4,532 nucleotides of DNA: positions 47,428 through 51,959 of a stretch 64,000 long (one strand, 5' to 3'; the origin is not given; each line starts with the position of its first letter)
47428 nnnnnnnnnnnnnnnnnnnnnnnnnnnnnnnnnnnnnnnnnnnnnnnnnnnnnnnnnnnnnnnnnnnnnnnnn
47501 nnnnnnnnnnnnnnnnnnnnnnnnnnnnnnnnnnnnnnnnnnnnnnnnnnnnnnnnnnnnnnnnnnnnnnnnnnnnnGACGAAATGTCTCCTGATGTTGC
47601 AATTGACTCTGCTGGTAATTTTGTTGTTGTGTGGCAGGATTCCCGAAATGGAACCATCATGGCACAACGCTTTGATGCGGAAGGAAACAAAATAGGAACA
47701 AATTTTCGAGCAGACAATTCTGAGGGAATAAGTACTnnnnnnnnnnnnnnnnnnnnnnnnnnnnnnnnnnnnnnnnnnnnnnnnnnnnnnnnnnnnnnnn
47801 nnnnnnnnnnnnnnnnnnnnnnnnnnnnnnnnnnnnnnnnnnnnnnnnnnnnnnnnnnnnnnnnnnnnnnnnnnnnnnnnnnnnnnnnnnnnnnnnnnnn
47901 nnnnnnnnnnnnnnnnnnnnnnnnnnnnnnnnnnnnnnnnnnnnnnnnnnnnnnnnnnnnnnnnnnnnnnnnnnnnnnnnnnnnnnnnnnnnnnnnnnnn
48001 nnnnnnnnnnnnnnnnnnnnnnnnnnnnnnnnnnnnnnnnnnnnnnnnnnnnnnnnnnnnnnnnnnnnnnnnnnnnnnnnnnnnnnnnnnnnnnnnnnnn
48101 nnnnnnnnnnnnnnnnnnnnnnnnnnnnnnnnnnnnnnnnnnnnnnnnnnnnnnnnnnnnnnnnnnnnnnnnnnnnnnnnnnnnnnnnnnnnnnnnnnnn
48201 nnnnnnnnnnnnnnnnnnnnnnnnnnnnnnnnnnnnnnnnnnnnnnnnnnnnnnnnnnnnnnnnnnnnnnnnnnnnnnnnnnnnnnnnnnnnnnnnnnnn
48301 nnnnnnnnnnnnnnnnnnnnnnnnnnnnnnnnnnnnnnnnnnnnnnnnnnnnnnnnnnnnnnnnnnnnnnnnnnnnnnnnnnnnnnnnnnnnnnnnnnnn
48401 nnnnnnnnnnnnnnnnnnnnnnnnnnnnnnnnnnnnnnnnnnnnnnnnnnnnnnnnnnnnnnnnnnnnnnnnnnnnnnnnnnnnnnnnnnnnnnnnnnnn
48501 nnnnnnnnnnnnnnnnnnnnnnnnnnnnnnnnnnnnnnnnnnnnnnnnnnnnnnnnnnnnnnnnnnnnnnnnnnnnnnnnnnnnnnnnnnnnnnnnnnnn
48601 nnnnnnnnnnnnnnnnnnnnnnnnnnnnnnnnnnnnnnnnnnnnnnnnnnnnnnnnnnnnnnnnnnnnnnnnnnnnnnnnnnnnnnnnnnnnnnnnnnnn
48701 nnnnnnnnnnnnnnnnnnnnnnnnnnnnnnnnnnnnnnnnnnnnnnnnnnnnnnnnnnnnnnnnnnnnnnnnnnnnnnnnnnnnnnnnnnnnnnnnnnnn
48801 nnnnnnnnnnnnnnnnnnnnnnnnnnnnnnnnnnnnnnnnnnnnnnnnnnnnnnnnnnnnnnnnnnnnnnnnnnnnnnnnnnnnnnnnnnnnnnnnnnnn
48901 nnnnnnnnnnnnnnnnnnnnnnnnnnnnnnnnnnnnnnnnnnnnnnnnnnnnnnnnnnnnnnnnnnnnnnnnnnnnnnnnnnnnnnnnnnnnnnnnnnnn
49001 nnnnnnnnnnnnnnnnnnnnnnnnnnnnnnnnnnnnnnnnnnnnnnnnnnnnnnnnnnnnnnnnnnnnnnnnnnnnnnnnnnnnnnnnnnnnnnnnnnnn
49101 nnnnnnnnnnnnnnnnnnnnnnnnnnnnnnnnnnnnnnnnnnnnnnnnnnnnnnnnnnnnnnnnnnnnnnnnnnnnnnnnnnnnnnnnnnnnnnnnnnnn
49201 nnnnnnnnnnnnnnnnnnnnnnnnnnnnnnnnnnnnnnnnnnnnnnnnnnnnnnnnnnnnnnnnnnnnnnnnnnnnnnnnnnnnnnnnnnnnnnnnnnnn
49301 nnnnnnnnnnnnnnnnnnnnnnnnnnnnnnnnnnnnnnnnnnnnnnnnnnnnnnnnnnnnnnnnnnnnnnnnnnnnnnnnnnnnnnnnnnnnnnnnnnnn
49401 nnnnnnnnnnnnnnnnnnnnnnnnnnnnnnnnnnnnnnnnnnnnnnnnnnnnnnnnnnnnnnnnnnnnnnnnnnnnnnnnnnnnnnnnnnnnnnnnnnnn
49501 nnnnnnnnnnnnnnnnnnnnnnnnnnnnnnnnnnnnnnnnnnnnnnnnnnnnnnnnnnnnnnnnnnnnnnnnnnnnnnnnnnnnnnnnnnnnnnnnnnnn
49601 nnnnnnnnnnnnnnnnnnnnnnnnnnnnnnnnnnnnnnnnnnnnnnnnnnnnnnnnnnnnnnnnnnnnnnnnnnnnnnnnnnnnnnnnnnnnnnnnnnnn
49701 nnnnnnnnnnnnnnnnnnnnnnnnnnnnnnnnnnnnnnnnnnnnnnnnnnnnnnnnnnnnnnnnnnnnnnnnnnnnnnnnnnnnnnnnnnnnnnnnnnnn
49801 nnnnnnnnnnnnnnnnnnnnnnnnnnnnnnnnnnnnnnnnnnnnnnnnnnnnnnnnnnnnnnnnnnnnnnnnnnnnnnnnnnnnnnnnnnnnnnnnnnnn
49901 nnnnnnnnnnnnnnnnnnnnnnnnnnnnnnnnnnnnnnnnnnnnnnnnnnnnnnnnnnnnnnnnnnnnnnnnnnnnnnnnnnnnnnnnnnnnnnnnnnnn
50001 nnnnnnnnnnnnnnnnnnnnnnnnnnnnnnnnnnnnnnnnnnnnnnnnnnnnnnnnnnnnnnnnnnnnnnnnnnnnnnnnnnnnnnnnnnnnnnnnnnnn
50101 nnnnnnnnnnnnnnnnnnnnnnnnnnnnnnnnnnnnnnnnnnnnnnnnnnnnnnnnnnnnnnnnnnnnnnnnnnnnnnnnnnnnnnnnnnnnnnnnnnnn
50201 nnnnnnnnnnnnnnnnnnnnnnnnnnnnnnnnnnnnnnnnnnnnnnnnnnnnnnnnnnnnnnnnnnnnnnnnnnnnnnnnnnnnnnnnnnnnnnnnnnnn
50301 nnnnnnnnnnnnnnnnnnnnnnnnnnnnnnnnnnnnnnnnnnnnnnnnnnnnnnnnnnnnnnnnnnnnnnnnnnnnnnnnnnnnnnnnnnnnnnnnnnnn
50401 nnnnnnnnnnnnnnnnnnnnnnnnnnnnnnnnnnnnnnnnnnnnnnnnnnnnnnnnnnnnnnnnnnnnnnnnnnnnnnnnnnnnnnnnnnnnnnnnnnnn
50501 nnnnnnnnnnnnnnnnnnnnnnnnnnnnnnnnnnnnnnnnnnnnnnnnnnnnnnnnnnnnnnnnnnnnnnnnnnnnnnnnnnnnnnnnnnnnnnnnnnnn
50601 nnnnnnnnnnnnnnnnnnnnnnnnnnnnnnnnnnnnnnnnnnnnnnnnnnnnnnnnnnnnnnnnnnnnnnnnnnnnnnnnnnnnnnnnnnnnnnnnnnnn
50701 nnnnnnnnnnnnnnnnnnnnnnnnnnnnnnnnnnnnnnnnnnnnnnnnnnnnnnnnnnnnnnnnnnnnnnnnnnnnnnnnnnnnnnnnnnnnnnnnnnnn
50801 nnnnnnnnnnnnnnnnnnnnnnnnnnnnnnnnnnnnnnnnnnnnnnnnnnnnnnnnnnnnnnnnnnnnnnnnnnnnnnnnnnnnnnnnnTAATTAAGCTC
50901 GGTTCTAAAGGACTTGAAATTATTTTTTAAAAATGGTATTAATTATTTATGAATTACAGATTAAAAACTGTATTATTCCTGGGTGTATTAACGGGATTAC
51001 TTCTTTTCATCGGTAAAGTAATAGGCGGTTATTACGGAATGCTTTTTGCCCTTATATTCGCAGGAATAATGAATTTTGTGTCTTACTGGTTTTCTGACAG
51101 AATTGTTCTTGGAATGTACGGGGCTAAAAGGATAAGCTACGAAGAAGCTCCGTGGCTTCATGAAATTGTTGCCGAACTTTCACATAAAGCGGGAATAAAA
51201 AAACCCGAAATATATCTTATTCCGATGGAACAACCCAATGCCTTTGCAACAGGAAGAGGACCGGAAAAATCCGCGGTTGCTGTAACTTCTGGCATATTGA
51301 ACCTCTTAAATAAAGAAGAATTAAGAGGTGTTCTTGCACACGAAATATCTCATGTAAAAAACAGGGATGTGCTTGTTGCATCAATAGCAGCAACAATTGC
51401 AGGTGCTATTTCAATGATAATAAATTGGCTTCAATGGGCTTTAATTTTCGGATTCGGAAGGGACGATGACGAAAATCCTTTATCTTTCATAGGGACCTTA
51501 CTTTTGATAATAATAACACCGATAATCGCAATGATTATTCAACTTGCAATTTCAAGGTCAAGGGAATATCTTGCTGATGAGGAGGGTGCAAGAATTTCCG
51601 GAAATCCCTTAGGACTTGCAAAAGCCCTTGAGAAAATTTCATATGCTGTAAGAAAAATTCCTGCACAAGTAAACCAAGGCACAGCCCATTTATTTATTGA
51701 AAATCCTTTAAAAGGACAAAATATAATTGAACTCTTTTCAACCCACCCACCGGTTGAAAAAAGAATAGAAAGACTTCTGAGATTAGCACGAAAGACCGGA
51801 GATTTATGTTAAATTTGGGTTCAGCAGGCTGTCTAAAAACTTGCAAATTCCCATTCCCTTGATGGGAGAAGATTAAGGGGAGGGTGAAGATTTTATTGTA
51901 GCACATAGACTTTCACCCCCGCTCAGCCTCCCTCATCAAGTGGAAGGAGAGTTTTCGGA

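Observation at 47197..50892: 1232-aa secreted protein with about 14 novel propeller-like repeats plus FN3-like domains and a T9SS sorting tail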

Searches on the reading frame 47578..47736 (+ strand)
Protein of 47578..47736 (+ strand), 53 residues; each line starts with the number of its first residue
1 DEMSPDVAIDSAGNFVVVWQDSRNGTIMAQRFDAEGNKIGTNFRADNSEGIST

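Call 68: search_solved_structures(query=A4, max_evalue=10, show_alignments=3)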
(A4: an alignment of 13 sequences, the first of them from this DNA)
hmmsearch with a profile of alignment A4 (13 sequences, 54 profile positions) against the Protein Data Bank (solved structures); distinct sequences matched with E-value up to 10: 9.
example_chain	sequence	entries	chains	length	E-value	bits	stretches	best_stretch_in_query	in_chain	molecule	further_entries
3hx8_A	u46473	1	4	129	0.0078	19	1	9-36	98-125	putative ketosteroid isomerase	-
6j0n_P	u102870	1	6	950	0.57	13.1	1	16-44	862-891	Pvc12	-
2fuj_A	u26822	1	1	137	0.82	12.6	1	11-25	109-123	conserved hypothetical protein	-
7kcg_A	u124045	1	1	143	0.87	12.5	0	32-51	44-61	16 kDa salivary peptide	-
7drb_A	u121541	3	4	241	2.1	11.3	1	7-43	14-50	Cell 12A endoglucanase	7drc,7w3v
7qrw_A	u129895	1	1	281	2.2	11.2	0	7-24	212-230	Isoform 4 of Tripartite motif-containing protein 3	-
1jtd_B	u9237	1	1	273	2.3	11.2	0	16-28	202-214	beta-lactamase inhibitor protein II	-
3qhy_B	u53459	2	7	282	2.4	11.1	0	16-28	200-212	Beta-lactamase inhibitory protein II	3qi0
9t9p_A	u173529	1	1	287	2.5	11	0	16-28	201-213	Beta-lactamase inhibitory protein II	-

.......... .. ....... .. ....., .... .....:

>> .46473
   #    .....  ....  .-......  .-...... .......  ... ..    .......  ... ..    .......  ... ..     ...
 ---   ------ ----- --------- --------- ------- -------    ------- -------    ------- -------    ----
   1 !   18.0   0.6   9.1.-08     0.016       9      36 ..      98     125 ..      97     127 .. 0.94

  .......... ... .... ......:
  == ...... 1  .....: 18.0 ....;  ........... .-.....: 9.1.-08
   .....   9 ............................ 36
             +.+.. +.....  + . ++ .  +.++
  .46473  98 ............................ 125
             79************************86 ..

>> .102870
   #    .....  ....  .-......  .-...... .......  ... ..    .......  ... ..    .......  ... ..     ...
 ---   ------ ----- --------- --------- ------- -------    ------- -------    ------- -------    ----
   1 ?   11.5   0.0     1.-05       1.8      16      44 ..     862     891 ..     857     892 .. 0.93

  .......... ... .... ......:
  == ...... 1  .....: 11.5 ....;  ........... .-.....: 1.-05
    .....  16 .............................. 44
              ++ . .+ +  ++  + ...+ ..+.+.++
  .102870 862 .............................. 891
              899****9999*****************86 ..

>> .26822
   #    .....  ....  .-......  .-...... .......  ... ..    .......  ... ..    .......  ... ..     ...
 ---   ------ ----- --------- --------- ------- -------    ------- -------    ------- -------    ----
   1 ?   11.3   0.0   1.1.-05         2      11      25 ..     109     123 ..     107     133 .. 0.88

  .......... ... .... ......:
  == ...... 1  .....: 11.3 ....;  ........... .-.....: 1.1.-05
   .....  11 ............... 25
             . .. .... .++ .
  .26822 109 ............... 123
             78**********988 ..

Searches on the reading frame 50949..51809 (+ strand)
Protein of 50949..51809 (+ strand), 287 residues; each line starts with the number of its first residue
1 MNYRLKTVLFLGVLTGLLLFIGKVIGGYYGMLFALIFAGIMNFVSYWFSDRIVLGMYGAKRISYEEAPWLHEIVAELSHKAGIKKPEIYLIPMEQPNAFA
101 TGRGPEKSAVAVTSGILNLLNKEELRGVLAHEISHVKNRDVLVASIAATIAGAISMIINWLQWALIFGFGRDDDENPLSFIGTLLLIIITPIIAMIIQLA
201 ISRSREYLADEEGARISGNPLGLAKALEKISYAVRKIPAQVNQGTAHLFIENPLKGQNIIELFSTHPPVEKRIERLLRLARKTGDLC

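Call 15: search_protein_families(library=pfam, proteins=[window:50949-51809:+], max_evalue=0.01)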
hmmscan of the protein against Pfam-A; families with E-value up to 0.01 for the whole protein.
window:50949-51809:+ (287 aa): 3 families
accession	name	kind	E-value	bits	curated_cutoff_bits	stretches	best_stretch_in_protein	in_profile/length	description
PF01435.24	Peptidase_M48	-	5.8e-36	124.5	20.3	1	66-278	3-184/186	Peptidase family M48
PF05569.17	Peptidase_M56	-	0.00027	20.6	31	1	35-149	105-217/296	BlaR1 peptidase M56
PF18958.6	DUF5700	-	0.0036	17.2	25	1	83-142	92-147/283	Putative zinc dependent peptidase (DUF5700)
